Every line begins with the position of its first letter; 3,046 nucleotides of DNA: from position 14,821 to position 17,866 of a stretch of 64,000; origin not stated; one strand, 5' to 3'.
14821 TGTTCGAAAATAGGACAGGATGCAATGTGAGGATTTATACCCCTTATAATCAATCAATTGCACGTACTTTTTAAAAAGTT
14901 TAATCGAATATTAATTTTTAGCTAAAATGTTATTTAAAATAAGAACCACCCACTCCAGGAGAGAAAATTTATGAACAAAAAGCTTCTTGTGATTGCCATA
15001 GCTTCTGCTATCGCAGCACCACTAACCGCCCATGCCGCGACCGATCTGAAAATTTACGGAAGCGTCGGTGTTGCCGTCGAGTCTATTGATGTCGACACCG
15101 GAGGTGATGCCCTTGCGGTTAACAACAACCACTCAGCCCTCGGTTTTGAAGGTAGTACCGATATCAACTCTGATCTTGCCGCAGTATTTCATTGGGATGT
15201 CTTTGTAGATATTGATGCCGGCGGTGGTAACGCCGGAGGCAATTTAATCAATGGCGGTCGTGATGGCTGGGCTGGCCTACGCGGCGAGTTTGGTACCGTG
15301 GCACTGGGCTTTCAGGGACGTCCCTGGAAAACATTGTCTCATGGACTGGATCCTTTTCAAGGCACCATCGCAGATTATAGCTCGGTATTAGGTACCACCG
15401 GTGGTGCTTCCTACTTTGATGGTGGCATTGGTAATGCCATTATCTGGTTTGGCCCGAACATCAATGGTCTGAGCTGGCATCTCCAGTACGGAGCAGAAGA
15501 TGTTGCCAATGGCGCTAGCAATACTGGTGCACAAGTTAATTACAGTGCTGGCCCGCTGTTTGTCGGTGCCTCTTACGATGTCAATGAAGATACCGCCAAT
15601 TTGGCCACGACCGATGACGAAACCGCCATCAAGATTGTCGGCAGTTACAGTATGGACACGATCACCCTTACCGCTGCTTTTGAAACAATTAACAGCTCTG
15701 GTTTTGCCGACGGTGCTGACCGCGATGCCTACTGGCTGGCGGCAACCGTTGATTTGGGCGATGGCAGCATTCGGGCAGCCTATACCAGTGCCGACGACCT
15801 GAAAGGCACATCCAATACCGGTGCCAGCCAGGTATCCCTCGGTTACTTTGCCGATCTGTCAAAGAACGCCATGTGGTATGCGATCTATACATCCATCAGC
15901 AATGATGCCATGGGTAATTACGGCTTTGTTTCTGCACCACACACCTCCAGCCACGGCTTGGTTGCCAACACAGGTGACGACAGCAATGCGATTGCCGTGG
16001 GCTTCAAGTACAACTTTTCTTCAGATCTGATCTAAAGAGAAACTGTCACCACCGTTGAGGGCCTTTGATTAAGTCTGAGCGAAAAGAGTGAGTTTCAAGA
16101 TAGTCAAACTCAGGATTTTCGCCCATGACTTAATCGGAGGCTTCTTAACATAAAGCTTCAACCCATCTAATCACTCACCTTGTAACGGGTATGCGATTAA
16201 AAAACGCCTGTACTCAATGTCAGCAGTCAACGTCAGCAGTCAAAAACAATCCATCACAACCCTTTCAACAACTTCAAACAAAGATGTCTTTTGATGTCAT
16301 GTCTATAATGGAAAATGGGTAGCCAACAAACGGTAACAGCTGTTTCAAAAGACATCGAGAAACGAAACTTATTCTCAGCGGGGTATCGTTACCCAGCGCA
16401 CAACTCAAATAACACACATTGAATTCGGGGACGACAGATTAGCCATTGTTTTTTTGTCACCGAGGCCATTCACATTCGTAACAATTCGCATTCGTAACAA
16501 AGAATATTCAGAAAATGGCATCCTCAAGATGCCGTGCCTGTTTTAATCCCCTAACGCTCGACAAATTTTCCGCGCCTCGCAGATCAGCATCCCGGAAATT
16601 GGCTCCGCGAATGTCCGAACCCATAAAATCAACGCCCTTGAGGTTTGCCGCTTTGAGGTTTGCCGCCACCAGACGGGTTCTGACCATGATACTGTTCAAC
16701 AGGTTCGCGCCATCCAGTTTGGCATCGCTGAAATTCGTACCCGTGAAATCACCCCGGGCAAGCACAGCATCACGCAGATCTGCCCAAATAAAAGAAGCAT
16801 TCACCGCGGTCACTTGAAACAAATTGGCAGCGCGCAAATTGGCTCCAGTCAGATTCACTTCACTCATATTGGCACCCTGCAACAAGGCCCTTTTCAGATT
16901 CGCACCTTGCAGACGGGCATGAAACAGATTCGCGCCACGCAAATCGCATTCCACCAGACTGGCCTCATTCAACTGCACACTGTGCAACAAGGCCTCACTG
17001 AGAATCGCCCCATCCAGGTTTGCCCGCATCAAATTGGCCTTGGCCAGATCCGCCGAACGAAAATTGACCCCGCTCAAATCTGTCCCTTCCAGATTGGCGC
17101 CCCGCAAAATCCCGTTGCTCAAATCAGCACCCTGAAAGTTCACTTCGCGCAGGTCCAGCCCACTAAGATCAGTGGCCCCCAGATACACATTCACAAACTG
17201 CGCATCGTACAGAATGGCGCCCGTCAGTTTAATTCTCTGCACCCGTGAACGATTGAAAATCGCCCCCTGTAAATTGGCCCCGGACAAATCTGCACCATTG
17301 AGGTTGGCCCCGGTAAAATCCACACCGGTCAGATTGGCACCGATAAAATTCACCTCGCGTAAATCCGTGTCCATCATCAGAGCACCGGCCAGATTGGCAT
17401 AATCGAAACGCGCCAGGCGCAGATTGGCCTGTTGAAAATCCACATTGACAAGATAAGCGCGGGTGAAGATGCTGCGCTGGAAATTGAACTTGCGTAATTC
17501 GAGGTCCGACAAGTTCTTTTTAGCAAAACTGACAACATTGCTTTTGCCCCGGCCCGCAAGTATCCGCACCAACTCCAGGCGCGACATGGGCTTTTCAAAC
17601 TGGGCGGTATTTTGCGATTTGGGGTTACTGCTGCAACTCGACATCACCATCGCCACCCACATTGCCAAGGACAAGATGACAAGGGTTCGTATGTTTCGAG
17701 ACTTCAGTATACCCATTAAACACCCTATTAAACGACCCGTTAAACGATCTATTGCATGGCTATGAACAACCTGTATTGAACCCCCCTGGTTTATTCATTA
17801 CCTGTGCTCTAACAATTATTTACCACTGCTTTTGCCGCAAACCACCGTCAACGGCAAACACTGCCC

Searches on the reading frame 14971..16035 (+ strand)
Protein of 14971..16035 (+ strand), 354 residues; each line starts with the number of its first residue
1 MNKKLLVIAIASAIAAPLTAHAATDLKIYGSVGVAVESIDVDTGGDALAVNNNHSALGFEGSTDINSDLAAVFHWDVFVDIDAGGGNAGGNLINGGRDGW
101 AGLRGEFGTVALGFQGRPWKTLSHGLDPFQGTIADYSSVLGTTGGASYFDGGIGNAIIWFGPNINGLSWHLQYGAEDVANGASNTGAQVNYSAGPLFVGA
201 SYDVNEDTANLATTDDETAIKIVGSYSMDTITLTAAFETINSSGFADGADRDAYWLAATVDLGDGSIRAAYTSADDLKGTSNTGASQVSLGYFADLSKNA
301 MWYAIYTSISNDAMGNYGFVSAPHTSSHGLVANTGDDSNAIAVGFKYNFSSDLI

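Call 70: search_protein_families(library=pfam, proteins=[window:14971-16035:+])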
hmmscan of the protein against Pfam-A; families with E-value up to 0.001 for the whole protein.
window:14971-16035:+ (354 aa): 2 families
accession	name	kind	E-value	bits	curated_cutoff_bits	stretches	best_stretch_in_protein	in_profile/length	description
PF13609.12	Porin_4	-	2.5e-38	133.1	27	1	9-312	1-308/310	Gram-negative porin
PF00267.27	Porin_1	-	3.9e-06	27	23.7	1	48-271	24-230/337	Gram-negative porin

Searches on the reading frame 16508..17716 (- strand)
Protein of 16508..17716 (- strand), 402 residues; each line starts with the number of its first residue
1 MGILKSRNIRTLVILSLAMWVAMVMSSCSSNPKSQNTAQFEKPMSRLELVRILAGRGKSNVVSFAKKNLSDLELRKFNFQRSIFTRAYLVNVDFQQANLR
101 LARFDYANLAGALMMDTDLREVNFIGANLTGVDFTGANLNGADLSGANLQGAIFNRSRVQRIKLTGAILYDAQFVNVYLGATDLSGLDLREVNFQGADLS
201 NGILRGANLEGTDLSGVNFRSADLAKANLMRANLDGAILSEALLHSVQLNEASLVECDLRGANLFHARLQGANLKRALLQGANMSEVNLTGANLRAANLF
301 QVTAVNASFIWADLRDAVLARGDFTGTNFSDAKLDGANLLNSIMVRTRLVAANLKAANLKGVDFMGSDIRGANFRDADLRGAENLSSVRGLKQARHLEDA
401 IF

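Call 70: search_protein_families(library=pfam, proteins=[window:16508-17716:-])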
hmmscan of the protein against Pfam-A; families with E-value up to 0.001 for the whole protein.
window:16508-17716:- (402 aa): 5 families
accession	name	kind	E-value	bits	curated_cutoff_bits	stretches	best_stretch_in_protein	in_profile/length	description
PF00805.28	Pentapeptide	-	1e-72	239.5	20.2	10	204-240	3-39/40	Pentapeptide repeats (8 copies)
PF13599.13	Pentapeptide_4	-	4.7e-54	180.8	38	7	62-134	6-78/78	Pentapeptide repeat region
PF13576.12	Pentapeptide_3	-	2.6e-34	117.6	27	2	121-155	3-39/48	Pentapeptide repeats (9 copies)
PF25296.1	Decapeptide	-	1.1e-07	32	45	0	87-152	5-70/74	Decapeptide repeat region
PF23894.2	LD_SV2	-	0.00013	22.7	29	0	63-134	26-92/92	SV2A/B/C luminal domain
